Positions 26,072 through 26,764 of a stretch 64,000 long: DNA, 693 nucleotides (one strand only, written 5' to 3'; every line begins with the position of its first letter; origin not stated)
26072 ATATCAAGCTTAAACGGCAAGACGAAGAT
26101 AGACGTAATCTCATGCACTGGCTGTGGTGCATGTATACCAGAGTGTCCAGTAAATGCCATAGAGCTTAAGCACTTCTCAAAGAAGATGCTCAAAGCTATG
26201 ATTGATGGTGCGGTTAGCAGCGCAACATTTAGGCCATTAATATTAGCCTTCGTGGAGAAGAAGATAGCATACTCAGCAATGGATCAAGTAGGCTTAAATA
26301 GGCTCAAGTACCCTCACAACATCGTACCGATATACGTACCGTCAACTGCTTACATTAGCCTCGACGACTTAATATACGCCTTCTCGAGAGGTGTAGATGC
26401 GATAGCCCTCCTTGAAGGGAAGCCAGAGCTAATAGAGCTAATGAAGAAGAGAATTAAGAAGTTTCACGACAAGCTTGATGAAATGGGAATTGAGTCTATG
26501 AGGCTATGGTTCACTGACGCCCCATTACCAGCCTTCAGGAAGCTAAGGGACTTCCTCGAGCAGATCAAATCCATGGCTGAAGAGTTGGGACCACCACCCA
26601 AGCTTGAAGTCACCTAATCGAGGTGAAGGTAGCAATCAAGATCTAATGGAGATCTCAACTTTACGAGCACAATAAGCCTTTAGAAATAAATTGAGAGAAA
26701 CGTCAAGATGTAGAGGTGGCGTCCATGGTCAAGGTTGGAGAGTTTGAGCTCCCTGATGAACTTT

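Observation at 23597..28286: Methanogen-type HdrA embedded in a TusA / DsrE / GcvH-like / DsrEFH sulfur-relay gene set, with no HdrBC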

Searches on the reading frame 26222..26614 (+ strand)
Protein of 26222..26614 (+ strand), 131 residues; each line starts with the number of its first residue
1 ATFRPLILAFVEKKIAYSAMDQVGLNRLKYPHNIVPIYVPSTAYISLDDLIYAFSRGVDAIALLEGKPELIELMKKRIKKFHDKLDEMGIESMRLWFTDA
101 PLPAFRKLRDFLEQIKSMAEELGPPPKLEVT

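Call 25: search_solved_structures(query=window:26222-26614:+, max_evalue=0.01, show_alignments=3)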
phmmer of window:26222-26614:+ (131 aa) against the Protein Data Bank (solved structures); distinct sequences matched with E-value up to 0.01: 5.
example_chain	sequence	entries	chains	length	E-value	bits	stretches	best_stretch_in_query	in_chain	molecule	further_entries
9sfi_K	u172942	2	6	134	6.4e-10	42.9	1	4-126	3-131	F420-non-reducing hydrogenase subunit delta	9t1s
8rvu_F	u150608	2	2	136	4.4e-05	27.2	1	2-117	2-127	Methyl viologen-reducing hydrogenase, subunit D-related protein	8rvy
5odc_D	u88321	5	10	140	0.00012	25.9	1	3-124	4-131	Methyl-viologen reducing hydrogenase subunit D | Methyl-viologen reducing hydrogenase, subunit D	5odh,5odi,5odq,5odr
8rvv_F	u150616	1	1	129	0.00013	25.8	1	3-117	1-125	Methyl viologen-reducing hydrogenase, subunit D-related protein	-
7bkb_F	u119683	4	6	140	0.00025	24.8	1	3-128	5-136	F420-non-reducing hydrogenase subunit D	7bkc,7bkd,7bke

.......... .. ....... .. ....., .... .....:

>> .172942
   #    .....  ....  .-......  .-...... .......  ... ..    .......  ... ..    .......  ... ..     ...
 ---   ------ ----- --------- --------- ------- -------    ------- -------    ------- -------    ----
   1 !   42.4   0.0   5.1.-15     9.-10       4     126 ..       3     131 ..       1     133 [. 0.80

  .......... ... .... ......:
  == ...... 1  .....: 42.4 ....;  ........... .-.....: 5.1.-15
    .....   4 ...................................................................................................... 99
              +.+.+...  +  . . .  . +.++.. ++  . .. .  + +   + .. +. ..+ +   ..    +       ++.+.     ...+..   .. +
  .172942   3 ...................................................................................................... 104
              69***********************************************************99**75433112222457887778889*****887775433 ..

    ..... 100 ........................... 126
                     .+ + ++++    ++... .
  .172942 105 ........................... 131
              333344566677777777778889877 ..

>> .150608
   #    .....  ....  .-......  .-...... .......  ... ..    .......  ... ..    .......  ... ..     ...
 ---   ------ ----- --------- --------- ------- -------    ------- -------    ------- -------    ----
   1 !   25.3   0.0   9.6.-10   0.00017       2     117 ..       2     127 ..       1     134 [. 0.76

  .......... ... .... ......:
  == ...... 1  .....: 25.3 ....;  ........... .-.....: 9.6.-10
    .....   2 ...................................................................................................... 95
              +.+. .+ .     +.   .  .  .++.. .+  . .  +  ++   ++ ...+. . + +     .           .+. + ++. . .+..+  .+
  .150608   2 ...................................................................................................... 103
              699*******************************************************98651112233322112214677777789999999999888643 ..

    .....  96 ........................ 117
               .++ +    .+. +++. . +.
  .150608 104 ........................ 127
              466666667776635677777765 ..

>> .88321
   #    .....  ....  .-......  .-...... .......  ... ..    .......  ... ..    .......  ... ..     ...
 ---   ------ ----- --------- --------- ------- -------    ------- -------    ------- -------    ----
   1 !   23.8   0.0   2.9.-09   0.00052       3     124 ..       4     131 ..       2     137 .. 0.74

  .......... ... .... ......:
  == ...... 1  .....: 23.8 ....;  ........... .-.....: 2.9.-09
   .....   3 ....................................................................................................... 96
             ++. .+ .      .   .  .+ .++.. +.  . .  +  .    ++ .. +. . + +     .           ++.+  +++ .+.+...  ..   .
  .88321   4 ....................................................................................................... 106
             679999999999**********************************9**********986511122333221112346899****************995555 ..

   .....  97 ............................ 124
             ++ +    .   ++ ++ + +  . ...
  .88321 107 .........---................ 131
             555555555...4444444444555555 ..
